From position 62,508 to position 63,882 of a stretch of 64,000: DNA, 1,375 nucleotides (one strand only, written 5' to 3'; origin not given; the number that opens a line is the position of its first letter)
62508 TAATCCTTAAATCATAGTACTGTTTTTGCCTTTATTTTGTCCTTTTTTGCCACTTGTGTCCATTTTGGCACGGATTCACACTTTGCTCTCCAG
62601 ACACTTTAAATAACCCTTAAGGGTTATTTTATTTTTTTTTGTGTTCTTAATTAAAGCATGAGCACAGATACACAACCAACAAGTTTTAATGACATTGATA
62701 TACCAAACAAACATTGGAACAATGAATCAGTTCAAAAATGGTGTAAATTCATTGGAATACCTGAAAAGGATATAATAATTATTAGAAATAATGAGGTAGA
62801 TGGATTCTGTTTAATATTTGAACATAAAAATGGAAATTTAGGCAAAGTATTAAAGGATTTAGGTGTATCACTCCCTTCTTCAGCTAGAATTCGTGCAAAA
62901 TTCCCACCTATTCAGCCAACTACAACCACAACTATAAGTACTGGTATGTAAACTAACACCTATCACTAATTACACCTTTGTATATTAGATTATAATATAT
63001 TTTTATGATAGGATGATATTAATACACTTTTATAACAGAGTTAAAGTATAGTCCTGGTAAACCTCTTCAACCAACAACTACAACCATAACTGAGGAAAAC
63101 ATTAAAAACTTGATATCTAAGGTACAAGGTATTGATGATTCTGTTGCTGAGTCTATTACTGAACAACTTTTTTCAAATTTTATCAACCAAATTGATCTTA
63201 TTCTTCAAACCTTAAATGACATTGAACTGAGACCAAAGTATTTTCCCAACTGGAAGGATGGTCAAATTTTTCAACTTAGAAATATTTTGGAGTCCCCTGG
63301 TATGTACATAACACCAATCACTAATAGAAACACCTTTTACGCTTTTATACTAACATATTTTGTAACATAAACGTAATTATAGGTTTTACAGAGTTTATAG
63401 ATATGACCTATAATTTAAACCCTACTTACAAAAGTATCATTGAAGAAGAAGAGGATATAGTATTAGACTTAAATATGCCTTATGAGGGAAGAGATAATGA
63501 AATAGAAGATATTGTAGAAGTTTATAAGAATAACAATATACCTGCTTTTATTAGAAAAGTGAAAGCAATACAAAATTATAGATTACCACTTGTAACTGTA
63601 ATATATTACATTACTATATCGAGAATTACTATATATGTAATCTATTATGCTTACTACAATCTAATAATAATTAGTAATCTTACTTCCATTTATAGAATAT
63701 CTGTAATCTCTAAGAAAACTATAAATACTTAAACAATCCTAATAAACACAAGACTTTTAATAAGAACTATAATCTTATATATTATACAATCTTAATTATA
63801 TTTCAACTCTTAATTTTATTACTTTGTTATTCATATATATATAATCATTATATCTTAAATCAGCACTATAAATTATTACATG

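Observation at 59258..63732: Tandem duplication of a SAM-like gene flanking a patchwork of transposon and gene fragments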

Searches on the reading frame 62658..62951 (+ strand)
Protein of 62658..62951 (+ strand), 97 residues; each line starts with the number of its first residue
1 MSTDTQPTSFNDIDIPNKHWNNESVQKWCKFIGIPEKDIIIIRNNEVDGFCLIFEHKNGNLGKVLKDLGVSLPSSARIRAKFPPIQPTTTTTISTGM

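Call 35: find_encoding_contigs(protein=window:62658-62951:+, flank=5000, max_places=10)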
Protein window:62658-62951:+ (97 aa): no gene with exactly this product is on record in the collection.

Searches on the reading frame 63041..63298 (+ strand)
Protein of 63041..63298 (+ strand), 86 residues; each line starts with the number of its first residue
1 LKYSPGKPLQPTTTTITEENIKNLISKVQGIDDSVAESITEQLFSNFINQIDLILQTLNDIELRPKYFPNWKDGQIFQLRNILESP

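Call 67: predict_structure(alignment_id=A4)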
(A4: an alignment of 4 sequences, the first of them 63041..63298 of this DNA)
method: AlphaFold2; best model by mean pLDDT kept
length: 86 residues; sequences in the alignment: 4
mean_pLDDT: 77.2   pTM: 0.55
mean pLDDT of the five models: 77.2, 74.3, 69.8, 61.0, 58.8
residues with pLDDT >= 90: 19; 70-90: 49; 50-70: 6; < 50: 12
segments of 3 or more residues with pLDDT < 50: 1-4, 6-13
pLDDT, mean of each block of 10 residues (from residue 1): 43 60 76 81 83 91 92 89 81
secondary structure, 60 per line:
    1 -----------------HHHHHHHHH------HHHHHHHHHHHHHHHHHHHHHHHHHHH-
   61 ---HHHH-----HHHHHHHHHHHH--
elements in order: H18-26 H33-59 H64-67 H73-84

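Call 69: fold_search(model_id=the predicted structure, library=pdb)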
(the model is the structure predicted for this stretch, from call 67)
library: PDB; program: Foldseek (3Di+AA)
matches with E <= 10: 74; with E <= 0.001: 0
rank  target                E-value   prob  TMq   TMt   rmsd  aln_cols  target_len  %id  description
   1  9f0y_C                1.8e+00  0.77  0.36  0.33   2.0        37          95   14  CryoEM structure of the F plasmid relaxosome with TraI in its TE mode, derived from the ss-27_+8ds+9_+143-R Locally-re (released 2025-06-04)
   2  5lvz                  2.0e+00  0.18  0.32  0.16   7.0        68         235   15  Crystal structure of yeast 14-3-3 protein from Lachancea thermotolerans (released 2016-10-19)
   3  8c2e_A                2.3e+00  0.30  0.40  0.18   6.4        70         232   14  Structure of 14-3-3 sigma delta C with electrophilic peptide 4IEA-5 (released 2023-11-01)
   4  4jcv_A                2.9e+00  0.47  0.31  0.14   7.4        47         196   17  Crystal structure of the RecOR complex in an open conformation (released 2013-08-07)
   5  6qdr_A                2.9e+00  0.25  0.40  0.18   6.4        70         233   14  Crystal structure of 14-3-3sigma in complex with a PAK6 pT99 phosphopeptide (released 2020-01-29)
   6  7az1_A                3.1e+00  0.25  0.40  0.18   6.4        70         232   14  14-3-3 sigma with Pin1 binding site pS72 and covalently bound LvD1013 (released 2021-06-16)
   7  1jn3                  3.3e+00  0.25  0.29  0.11  14.7        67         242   16  FIDELITY PROPERTIES AND STRUCTURE OF M282L MUTATOR MUTANT OF DNA POLYMERASE: SUBTLE STRUCTURAL CHANGES INFLUENCE THE MEC (released 2001-08-03)
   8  6qdu                  3.3e+00  0.23  0.40  0.18   6.4        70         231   14  Crystal structure of 14-3-3sigma in complex with a RapGef2 pT740 phosphopeptide inhibited by semi-synthetic fusicoccane  (released 2020-01-29)
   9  6w0l_A                3.3e+00  0.21  0.40  0.18   6.9        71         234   14  Henipavirus W protein interacts with 14-3-3 to modulate host gene expression (released 2020-04-22)
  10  3iqj_A                3.3e+00  0.21  0.40  0.18   7.0        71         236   14  Crystal Structure of human 14-3-3 sigma in Complex with Raf1 peptide (10mer) (released 2010-09-01)
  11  9f35_A                3.5e+00  0.21  0.40  0.18   6.5        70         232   14  Co-crystal structure of 14-3-3sigma in complex with B-Raf pS365 phosphopeptide (released 2025-02-05)
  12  5mhc_A                3.5e+00  0.21  0.40  0.18   6.8        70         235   14  Crystal structure of 14-3-3sigma and a p53 C-terminal 12-mer synthetic phosphopeptide (released 2017-10-04)
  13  5n6n_A                3.5e+00  0.16  0.38  0.17   6.8        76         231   18  CRYSTAL STRUCTURE OF THE 14-3-3:NEUTRAL TREHALASE NTH1 COMPLEX (released 2017-11-01)
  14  1ihf_A                3.7e+00  0.54  0.36  0.33   2.0        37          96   14  INTEGRATION HOST FACTOR/DNA COMPLEX (released 1997-02-12)
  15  6fbb_A                3.9e+00  0.20  0.40  0.18   6.8        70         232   14  Crystal structure of 14-3-3 sigma in complex with wild-type Shroom3 (released 2018-03-14)
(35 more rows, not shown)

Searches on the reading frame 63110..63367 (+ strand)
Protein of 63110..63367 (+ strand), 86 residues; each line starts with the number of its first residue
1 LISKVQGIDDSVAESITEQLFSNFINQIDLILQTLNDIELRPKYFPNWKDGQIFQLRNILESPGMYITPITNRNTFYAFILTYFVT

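Call 41: list_cluster_members(proteins=[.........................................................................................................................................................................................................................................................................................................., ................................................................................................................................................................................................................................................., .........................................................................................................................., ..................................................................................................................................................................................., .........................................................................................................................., window:63110-63367:+, window:59683-59877:+, P0001, window:60099-60242:-, window:60574-60753:+])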
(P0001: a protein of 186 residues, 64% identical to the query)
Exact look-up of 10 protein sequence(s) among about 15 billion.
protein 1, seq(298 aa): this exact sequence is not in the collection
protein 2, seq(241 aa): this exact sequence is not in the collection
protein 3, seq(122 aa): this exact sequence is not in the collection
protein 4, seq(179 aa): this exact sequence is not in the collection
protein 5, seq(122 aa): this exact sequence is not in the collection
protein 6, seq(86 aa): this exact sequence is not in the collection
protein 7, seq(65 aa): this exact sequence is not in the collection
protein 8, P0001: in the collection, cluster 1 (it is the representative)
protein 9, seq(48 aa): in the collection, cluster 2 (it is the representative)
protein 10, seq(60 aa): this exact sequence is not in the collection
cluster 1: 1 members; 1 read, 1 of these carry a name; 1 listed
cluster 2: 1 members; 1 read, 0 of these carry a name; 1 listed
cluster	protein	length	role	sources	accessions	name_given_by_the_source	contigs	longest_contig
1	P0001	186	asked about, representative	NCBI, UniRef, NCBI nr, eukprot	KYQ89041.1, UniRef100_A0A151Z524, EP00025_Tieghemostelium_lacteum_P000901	hypothetical protein DLAC_10265 [Tieghemostelium lacteum] | Uncharacterized protein n=1 Tax=Tieghemostelium lacteum TaxID=361077 ... | KYQ89041.1 hypothetical protein DLAC_10265 [Tieghemostelium lacteum]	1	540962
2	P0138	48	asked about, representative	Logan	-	-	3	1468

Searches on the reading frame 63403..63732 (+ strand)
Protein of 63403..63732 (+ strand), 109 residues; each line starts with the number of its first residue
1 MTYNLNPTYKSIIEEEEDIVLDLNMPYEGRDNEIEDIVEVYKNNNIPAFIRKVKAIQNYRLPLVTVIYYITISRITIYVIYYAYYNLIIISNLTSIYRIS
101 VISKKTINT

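Call 34: find_encoding_contigs(protein=window:63403-63732:+, flank=5000, max_places=6)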
Protein window:63403-63732:+ (109 aa): no gene with exactly this product is on record in the collection.
